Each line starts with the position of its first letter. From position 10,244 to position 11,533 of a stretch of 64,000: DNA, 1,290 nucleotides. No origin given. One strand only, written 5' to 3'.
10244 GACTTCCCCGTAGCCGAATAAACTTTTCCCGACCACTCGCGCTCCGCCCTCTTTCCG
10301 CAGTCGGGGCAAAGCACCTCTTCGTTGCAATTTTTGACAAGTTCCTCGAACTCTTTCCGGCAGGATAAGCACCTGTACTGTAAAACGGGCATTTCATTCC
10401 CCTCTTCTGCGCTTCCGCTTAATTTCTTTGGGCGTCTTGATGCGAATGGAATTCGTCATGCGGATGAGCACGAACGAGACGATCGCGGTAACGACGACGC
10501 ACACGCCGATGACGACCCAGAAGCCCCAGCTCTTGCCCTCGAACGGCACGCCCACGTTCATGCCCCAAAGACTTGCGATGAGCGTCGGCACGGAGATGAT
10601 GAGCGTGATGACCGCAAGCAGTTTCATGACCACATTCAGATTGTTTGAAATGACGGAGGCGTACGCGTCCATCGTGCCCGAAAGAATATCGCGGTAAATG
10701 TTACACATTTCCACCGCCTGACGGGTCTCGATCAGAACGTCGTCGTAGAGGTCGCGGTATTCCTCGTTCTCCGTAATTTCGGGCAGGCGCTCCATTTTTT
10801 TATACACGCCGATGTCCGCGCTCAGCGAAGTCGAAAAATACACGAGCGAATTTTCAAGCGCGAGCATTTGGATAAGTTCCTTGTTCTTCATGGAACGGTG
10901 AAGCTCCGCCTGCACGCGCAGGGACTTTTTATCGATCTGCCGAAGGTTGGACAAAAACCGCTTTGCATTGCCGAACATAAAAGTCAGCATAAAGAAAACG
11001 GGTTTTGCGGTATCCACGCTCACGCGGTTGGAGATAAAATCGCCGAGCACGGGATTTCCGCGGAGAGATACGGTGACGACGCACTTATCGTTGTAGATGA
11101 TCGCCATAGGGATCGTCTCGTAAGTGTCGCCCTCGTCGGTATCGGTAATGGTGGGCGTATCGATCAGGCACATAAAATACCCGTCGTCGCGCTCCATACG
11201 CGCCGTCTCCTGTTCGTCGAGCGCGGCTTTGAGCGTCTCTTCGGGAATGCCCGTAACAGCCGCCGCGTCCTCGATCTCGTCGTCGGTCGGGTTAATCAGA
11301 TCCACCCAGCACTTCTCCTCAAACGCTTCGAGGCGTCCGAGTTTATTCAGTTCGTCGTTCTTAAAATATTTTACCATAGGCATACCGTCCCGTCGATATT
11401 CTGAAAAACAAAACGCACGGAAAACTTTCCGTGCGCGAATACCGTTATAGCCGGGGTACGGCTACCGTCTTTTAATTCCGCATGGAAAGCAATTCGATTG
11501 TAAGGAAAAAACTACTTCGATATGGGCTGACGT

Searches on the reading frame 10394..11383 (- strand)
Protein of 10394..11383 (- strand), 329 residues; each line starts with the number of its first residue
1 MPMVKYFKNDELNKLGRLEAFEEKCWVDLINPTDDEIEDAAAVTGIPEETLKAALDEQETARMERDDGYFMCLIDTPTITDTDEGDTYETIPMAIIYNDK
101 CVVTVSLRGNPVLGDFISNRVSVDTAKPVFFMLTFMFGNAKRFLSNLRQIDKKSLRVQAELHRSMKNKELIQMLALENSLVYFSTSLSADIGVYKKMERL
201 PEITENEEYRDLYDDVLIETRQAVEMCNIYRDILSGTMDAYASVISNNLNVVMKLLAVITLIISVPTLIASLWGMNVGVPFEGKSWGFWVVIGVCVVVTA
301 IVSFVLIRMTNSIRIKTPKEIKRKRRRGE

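Call 16: search_protein_families(library=pfam, proteins=[window:10394-11383:-], max_evalue=0.01)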
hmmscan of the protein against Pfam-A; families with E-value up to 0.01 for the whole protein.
window:10394-11383:- (329 aa): 1 family
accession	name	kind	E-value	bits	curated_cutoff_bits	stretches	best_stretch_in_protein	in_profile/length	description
PF01544.23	CorA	-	6.7e-54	183.6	27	1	25-308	5-292/292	CorA-like Mg2+ transporter protein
